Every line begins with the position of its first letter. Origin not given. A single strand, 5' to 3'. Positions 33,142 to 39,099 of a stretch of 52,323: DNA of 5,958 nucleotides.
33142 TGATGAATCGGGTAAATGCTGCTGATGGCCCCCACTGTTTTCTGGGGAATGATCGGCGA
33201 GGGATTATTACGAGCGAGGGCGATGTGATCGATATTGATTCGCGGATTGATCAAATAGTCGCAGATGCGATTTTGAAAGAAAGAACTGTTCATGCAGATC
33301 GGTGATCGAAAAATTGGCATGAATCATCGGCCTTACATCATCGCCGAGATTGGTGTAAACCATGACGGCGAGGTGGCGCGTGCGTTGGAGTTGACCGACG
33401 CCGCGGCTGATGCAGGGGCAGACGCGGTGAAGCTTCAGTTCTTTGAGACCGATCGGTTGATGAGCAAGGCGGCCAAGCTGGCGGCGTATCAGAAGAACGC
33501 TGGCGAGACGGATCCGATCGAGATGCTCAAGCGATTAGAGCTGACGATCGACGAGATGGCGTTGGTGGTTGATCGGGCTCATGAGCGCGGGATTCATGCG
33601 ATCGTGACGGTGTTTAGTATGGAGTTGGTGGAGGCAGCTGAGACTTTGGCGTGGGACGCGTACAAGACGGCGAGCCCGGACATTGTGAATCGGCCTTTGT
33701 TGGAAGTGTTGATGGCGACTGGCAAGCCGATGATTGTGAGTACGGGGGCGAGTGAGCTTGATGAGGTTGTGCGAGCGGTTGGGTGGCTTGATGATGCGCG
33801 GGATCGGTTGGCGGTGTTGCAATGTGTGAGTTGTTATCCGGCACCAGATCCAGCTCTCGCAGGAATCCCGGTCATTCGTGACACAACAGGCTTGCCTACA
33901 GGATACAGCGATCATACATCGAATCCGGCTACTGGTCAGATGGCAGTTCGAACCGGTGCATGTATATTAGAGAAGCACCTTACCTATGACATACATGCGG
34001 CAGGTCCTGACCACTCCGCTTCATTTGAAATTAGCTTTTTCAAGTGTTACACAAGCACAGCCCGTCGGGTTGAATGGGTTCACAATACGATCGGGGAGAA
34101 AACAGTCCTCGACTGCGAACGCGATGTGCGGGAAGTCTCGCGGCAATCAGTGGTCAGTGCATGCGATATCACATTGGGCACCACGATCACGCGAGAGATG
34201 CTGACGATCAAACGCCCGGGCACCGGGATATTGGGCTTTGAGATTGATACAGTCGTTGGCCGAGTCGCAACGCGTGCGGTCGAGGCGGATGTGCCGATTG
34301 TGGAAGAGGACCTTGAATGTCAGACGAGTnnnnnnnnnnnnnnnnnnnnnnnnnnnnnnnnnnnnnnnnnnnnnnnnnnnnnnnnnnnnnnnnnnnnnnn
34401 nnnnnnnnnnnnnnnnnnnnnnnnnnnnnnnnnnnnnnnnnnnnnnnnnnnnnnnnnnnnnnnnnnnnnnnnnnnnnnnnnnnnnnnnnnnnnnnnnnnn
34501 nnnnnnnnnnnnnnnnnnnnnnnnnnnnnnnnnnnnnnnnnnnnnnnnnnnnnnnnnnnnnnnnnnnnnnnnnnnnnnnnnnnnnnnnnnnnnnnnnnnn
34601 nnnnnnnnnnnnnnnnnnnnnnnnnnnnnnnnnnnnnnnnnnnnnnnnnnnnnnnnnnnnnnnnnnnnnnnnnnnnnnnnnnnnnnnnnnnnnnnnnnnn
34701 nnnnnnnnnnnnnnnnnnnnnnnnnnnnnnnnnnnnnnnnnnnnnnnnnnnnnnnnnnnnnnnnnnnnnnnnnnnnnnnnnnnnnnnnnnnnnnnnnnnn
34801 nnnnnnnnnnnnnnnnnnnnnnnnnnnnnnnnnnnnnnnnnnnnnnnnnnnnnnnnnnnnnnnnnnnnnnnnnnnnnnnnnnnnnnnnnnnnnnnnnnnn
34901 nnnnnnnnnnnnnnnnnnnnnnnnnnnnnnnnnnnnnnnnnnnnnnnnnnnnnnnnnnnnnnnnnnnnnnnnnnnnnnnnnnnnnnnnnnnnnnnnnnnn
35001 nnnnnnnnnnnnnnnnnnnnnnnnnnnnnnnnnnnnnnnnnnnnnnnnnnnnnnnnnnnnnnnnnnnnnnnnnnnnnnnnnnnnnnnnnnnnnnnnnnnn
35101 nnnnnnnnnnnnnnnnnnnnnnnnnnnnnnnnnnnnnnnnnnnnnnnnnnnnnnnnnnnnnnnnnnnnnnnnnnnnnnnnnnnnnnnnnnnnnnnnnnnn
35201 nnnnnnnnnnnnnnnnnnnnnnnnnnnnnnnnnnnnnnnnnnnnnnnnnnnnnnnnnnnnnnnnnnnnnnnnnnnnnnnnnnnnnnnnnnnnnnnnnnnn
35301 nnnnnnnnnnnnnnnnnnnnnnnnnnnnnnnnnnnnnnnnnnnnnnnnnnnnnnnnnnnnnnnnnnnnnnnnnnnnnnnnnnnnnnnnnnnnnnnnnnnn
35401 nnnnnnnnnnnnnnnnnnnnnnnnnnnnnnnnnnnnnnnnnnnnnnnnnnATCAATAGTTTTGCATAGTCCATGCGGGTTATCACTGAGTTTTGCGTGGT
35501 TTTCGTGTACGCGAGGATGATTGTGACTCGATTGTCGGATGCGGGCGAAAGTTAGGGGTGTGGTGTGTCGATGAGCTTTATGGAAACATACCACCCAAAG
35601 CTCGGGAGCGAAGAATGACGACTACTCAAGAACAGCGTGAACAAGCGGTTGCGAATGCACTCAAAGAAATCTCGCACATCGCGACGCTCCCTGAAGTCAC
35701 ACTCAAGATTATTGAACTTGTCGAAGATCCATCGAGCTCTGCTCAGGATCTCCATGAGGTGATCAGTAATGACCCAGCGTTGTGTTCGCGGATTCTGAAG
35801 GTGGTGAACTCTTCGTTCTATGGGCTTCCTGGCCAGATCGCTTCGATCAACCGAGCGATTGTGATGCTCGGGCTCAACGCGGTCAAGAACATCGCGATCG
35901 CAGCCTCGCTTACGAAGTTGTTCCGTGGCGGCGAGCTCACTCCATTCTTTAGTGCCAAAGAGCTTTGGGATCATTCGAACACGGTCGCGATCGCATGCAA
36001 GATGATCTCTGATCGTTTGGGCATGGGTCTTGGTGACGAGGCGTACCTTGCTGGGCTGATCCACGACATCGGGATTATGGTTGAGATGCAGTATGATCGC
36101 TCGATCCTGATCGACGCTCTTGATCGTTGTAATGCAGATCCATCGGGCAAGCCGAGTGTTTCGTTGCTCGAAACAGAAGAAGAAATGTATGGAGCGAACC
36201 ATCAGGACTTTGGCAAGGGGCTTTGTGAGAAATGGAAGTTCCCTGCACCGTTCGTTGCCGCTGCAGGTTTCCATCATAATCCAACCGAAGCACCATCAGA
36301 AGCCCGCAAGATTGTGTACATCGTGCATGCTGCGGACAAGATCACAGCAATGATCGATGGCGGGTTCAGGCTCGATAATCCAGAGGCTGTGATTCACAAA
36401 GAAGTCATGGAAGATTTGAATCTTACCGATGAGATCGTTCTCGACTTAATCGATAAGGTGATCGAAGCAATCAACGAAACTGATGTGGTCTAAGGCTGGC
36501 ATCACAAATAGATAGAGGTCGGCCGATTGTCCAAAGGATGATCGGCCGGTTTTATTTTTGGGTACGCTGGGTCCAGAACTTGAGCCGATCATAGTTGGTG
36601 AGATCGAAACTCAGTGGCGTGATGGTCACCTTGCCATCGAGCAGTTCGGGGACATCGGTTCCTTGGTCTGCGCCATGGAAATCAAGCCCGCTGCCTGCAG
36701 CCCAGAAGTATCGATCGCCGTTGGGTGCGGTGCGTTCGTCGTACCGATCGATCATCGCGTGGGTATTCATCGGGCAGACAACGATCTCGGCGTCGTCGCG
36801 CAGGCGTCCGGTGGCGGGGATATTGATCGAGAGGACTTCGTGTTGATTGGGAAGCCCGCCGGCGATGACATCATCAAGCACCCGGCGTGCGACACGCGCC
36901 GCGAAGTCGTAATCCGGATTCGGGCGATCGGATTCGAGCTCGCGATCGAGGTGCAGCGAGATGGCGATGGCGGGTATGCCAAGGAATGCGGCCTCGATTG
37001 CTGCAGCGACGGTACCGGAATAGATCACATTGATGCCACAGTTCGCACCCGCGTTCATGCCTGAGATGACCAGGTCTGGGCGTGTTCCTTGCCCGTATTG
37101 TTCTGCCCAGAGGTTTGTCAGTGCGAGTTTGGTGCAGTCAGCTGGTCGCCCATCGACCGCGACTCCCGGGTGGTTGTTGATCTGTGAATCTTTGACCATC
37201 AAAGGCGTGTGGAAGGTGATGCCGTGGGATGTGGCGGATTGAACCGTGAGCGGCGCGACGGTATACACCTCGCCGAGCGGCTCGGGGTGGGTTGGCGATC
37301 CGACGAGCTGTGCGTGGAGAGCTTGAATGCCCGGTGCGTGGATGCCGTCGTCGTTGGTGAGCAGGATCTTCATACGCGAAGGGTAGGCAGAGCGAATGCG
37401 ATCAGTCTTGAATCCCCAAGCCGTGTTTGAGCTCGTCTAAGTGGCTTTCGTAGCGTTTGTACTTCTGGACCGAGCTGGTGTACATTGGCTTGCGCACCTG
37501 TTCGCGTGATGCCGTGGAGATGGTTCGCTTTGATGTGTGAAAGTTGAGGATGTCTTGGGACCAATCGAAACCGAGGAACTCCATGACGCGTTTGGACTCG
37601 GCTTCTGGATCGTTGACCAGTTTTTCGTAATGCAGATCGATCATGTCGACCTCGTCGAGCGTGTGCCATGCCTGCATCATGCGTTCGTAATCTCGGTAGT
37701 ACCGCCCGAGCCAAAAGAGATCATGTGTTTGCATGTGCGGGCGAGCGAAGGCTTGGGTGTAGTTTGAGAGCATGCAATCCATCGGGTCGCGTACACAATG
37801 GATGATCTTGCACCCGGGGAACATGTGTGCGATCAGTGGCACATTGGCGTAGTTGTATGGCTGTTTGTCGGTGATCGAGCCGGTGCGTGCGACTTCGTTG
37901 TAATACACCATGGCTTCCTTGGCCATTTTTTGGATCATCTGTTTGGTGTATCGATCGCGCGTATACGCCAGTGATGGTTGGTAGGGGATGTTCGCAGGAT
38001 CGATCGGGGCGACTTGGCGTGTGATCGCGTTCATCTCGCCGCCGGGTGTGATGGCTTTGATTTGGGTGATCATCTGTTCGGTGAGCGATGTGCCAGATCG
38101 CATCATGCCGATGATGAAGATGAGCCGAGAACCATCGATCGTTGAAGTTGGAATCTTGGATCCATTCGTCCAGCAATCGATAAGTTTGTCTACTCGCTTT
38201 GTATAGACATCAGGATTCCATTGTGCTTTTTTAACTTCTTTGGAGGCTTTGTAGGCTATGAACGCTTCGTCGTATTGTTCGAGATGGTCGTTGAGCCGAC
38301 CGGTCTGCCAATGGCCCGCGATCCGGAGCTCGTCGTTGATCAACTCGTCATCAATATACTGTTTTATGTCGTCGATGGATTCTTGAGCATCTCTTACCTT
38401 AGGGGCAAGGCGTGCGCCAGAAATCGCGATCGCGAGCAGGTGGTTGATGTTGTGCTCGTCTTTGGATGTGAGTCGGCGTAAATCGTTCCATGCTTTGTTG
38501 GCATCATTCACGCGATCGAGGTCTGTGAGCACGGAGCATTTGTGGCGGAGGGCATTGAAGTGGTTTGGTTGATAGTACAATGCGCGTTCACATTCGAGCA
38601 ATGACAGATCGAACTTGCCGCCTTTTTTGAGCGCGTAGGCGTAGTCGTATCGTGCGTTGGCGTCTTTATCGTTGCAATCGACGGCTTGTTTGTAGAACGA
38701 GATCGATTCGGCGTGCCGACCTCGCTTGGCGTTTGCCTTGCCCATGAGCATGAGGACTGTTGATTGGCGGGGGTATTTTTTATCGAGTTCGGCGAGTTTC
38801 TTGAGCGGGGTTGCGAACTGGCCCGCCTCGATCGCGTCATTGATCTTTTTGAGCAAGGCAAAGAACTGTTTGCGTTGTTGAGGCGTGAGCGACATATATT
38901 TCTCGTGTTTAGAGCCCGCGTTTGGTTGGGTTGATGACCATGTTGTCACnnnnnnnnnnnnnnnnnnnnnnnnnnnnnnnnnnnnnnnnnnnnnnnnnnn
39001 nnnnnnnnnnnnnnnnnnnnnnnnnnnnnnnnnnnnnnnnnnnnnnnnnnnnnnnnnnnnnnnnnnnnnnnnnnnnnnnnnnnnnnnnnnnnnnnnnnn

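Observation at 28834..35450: Maf + neuA-neuB-neuC operon: a flagellin-type nonulosonic-acid glycosylation module next to flgM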

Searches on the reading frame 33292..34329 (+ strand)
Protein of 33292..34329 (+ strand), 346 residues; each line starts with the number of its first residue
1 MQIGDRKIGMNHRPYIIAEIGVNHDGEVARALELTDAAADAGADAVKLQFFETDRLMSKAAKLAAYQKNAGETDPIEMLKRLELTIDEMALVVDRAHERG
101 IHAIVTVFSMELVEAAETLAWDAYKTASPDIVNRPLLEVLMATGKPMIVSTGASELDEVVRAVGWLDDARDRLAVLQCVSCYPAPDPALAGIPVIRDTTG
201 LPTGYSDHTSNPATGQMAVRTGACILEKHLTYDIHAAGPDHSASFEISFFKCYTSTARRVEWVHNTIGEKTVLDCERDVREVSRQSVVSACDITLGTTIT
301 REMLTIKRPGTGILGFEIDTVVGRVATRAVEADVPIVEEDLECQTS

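Call 5: search_protein_families(library=pfam, proteins=[window:33292-34329:+], max_evalue=0.01)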
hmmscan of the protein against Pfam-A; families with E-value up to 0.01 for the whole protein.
window:33292-34329:+ (346 aa): 2 families
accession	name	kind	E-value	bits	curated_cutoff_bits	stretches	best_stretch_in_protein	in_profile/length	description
PF03102.20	NeuB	-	8e-58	196.2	22.1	1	35-262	2-234/241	NeuB family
PF08666.17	SAF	-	6e-09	36.8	21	1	285-342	2-63/63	SAF domain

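Call 6: search_protein_families(library=ncbifam, proteins=[window:33292-34329:+], max_evalue=0.01)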
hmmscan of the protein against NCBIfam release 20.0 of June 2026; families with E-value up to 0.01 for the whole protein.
window:33292-34329:+ (346 aa): 3 families
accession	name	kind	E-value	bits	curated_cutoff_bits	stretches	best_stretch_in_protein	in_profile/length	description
TIGR03569.1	NeuB_NnaB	equivalog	2.3e-83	280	399.65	1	15-334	2-327/329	N-acetylneuraminate synthase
TIGR03586.1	PseI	equivalog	8.5e-53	179.6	340.25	1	14-334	2-325/327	pseudaminic acid synthase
TIGR03177.1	pilus_cpaB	equivalog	0.00033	20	71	1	283-342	36-99/262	Flp pilus assembly protein CpaB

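Call 13: search_solved_structures(query=window:33292-34329:+, max_evalue=0.001)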
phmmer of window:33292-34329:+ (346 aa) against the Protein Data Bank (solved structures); distinct sequences matched with E-value up to 0.001: 8.
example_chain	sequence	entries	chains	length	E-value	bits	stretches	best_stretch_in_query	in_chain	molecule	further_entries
2wqp_A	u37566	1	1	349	2.9e-41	145.2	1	2-341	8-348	POLYSIALIC ACID CAPSULE BIOSYNTHESIS PROTEIN SIAC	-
1xuu_A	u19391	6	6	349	7.5e-41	143.8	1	2-341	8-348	polysialic acid capsule biosynthesis protein SiaC | N-acetylneuraminate synthase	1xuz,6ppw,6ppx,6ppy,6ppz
4ipj_A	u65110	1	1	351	2e-40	142.4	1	2-341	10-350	Polysialic acid capsule biosynthesis protein SiaC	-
4ipi_A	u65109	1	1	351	5.3e-40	141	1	2-341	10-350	Polysialic acid capsule biosynthesis protein SiaC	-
1vli_A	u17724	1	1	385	1.8e-38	135.9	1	2-341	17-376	Spore coat polysaccharide biosynthesis protein spsE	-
6ncs_A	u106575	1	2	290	6e-28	101.4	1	3-258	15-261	N-acetylneuraminic acid (Sialic acid) synthetase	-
8h2c_A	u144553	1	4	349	1.3e-26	97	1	2-331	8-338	Pseudaminic acid synthase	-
3g8r_A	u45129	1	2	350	2e-17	66.8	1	13-342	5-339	Probable spore coat polysaccharide biosynthesis protein E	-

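Call 86: search_dna_similar(query=window:33292-34329:+, collection=plasmids, mode=protein, max_rows=40, max_evalue=1e-10)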
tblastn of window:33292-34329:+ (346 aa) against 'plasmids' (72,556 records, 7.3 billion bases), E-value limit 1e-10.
Records with a match: 155; places in all: 166; records where one place covers at least 80% of the query: 151.
Best place of each record, by identity: <60% 155.
By first word of the organism name: Bacillus 63; Sinorhizobium 27; Azospirillum 17; Rhizobium 4; Ensifer 3; Halorussus 2; Mesorhizobium 2; Sulfitobacter 2; Klebsiella 2; Acinetobacter 2; and 30 more.
By predicted mobility (MOB-suite, as given by PLSDB): non-mobilizable 99; mobilizable 33; conjugative 23.
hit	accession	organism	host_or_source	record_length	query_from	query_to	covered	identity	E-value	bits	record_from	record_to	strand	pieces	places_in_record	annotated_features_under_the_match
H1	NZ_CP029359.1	Azospirillum thermophilum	cell culture,hot spring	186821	3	330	95%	40.1%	4e-41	160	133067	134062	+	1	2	neuB: N-acetylneuraminate synthase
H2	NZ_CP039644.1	Azospirillum sp. TSA2s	Soil,rice paddy soil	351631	3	336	97%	38.2%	1e-48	182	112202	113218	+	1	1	neuB: N-acetylneuraminate synthase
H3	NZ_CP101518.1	Ensifer adhaerens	cell cuture,rhizosphere soil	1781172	15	336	93%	39.5%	3e-46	175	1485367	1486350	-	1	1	none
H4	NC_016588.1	Azospirillum lipoferum 4B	-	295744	1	342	99%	36.8%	1e-40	159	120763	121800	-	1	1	neuB: N-acetylneuraminate synthase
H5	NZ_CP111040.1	Haladaptatus caseinilyticus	cell culture,sediment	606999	15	336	93%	38.7%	4e-45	172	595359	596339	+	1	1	neuB: N-acetylneuraminate synthase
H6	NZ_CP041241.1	Sinorhizobium mexicanum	Acaciella angustissima,cell culture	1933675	1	332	96%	37.5%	4e-50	186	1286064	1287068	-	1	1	none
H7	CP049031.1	Rhodobacteraceae bacterium SC52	Apostichopus japonicus,pure ...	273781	7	341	97%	36.8%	1e-45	173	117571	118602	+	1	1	neuB: N-acetylneuraminate synthase | NAD-dependent epimerase/dehydratase family protein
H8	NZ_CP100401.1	Halorussus aquaticus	cell culture,saline soil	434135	1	330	95%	37.2%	4e-37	149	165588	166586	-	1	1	N-acetylneuraminate synthase family protein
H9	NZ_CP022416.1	Pseudosulfitobacter pseudonitzschiae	Skeletonema marinoi strain RO5AC,Cell ...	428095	1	342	99%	35.8%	2e-42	164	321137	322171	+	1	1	pseI: pseudaminic acid synthase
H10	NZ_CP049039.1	Pseudohalocynthiibacter aestuariivivens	pure culutre,Seawater recirculating ...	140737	1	333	96%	36.5%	4e-40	157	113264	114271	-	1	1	N-acetylneuraminate synthase family protein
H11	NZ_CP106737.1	Roseovarius pelagicus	cell culture,Arctic seawater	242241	1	333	96%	36.5%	4e-40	157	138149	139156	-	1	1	N-acetylneuraminate synthase family protein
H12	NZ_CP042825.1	Rhizobium sp. WL3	Wheat,phyllosphere swab,leaves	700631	15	345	96%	36.5%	2e-42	164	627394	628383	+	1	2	N-acetylneuraminate synthase family protein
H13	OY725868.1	Subdoligranulum variabile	-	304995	4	336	96%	35.9%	8e-42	162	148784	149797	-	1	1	record has no annotation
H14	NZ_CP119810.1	Halorussus caseinilyticus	cell culture,coastal saline-alkali land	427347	15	342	95%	36.0%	1e-39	156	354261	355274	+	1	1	neuB: N-acetylneuraminate synthase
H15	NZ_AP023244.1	Mesorhizobium sp. 113-3-3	Lotus japonicus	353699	1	339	98%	34.7%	2e-39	155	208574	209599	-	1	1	pseI: pseudaminic acid synthase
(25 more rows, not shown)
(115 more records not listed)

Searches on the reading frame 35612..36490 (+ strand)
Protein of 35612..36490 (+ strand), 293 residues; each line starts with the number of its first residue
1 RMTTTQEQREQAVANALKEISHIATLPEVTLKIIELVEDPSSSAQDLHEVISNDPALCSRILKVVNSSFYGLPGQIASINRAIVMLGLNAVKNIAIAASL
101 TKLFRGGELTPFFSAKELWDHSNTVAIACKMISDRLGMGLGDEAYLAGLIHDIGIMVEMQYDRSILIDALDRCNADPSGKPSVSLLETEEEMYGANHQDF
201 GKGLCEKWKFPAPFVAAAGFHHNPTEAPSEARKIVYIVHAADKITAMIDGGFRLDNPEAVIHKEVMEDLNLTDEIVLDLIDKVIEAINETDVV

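Call 5: search_protein_families(library=pfam, proteins=[window:35612-36490:+], max_evalue=0.01)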
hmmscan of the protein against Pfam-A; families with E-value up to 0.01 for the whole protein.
window:35612-36490:+ (293 aa): 2 families
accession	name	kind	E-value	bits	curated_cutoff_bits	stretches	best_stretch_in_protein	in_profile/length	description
PF08668.18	HDOD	-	8.9e-54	182.4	22.9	1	24-224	2-196/196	HDOD domain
PF01966.28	HD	-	3.9e-06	27.6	22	1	119-247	2-116/116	HD domain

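Call 6: search_protein_families(library=ncbifam, proteins=[window:35612-36490:+], max_evalue=0.01)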
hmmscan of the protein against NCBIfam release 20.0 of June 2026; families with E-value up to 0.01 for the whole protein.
window:35612-36490:+ (293 aa): 5 families
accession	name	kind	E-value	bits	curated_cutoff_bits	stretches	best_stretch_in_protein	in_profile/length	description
TIGR03319.1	RNase_Y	equivalog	3e-07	29.3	454.35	1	117-164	329-375/514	ribonuclease Y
NF005519.0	PRK07152.1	equivalog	2.6e-05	23.3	315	1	117-270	196-327/361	nicotinate-nucleotide adenylyltransferase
TIGR00277.1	HDIG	domain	5e-05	23.1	27.6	1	117-223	4-83/84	HDIG domain-containing metalloprotein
TIGR02578.2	cas_TM1811_Csm1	equivalog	0.00051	18.8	170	1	143-248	3-79/753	type III-A CRISPR-associated protein Cas10/Csm1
TIGR01596.1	cas3_HD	equivalog_domain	0.0023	18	43.45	0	118-234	1-113/178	CRISPR-associated endonuclease Cas3''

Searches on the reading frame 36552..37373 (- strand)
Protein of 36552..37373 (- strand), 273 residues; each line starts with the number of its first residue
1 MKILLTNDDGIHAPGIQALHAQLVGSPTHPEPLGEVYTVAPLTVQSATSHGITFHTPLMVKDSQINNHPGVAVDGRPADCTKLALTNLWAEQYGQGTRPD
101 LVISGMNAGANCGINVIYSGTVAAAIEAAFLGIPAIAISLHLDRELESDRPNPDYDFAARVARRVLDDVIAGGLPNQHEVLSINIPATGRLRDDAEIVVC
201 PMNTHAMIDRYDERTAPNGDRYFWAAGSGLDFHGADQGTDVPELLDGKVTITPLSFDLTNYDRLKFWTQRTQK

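Call 8: search_protein_families(library=pfam, proteins=[window:36552-37373:-], max_evalue=0.001)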
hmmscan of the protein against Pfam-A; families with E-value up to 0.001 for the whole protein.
window:36552-37373:- (273 aa): 1 family
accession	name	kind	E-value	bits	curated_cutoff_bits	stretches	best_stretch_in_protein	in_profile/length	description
PF01975.23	SurE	-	1.9e-52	178.2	22.1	1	3-202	1-182/189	Survival protein SurE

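Call 75: search_protein_families(library=ncbifam, proteins=[window:36552-37373:-], max_evalue=0.001)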
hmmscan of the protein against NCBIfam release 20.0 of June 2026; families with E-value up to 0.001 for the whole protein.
window:36552-37373:- (273 aa): 13 families
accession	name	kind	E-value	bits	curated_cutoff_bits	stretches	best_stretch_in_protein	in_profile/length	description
NF001490.0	PRK00346.1-4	equivalog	1.5e-58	197.9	233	1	1-267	1-247/254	5'/3'-nucleotidase SurE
NF001492.0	PRK00346.2-2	equivalog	3.6e-58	196.8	271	1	1-269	4-254/261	5'/3'-nucleotidase SurE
TIGR00087.1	surE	equivalog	1.9e-57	194.5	135.1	1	1-259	1-252/252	5'/3'-nucleotidase SurE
NF001489.0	PRK00346.1-3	equivalog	1.3e-56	191.8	295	1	1-269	1-243/250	5'/3'-nucleotidase SurE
NF001491.0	PRK00346.2-1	equivalog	7.3e-56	189.3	290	1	1-264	3-255/266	5'/3'-nucleotidase SurE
NF001494.0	PRK00346.2-4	equivalog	4.7e-52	177.1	313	1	2-267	3-253/259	5'/3'-nucleotidase SurE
NF010543.0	PRK13933.1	equivalog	8.5e-50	169.6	280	1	1-265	1-245/253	stationary phase survival protein SurE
NF001493.0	PRK00346.2-3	equivalog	1.7e-49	168.8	230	1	1-211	5-203/269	5'/3'-nucleotidase SurE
NF010544.0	PRK13934.1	equivalog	6.7e-48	163.1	325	1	1-262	1-245/266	stationary phase survival protein SurE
NF010545.0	PRK13935.1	equivalog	3.1e-46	157.7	365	1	1-265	1-243/254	stationary phase survival protein SurE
NF010541.0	PRK13931.1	equivalog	2.5e-44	151.6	422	1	1-265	1-254/261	5'/3'-nucleotidase SurE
NF010542.0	PRK13932.1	equivalog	6.2e-44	150.2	436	1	2-265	11-252/261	stationary phase survival protein SurE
NF001488.0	PRK00346.1-1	equivalog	1.9e-37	129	396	1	1-262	1-235/253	5'/3'-nucleotidase SurE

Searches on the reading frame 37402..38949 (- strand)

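Call 8: search_protein_families(library=pfam, proteins=[window:37402-38949:-], max_evalue=0.001)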
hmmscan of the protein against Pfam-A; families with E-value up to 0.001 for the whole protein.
window:37402-38949:- (515 aa): 8 families
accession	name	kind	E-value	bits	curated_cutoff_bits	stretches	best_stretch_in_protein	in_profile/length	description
PF13469.12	Sulfotransfer_3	-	1.3e-37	130.6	27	1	277-464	2-215/216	Sulfotransferase family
PF00685.33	Sulfotransfer_1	-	9.2e-15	55.2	22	1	277-487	4-207/255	Sulfotransferase domain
PF13432.12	TPR_16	-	3.7e-05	24.5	32.7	0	34-96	2-64/65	Tetratricopeptide repeat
PF13429.12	TPR_15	-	7.9e-05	22.7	26.2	1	31-108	115-191/280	Tetratricopeptide repeat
PF07719.23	TPR_2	-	0.00035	20.9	27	0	65-94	3-32/34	Tetratricopeptide repeat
PF13424.12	TPR_12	-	0.0004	20.9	30.1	0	54-91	36-73/77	Tetratricopeptide repeat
PF13431.12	TPR_17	-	0.00041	20.8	24.4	0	85-114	1-30/34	Tetratricopeptide repeat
PF24575.1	TPR_Slam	-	0.00042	21.1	35.2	0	33-108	16-92/104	Surface lipoprotein assembly modifier, N-terminal TPR repeats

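Call 75: search_protein_families(library=ncbifam, proteins=[window:37402-38949:-], max_evalue=0.001)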
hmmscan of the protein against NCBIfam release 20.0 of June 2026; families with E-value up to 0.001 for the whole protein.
window:37402-38949:- (515 aa): 6 families
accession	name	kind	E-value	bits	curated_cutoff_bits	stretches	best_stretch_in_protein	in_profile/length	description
NF040959.1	MamA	equivalog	1.3e-09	37.8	200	1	70-234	44-197/204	magnetosome protein MamA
TIGR02917.1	PEP_TPR_lipo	equivalog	2.8e-08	32.1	312.2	1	39-180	100-242/899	XrtA/PEP-CTERM system TPR-repeat protein PrsT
NF033920.0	C39_PA2778_fam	equivalog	2.7e-06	27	150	1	28-126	155-253/255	PA2778 family cysteine peptidase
NF047724.1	TrhSuTaseStf0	equivalog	0.0003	20.2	400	1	408-463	172-227/261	trehalose 2-sulfotransferase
TIGR03939.1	PGA_TPR_OMP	equivalog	0.00062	18.1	366.65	1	43-176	100-234/800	poly-beta-1,6 N-acetyl-D-glucosamine export porin PgaA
NF053607.1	CHU_0125_OmpA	equivalog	0.0007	18.2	620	0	33-148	23-140/639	CHU_0125 family OmpA-like outer membrane integrity protein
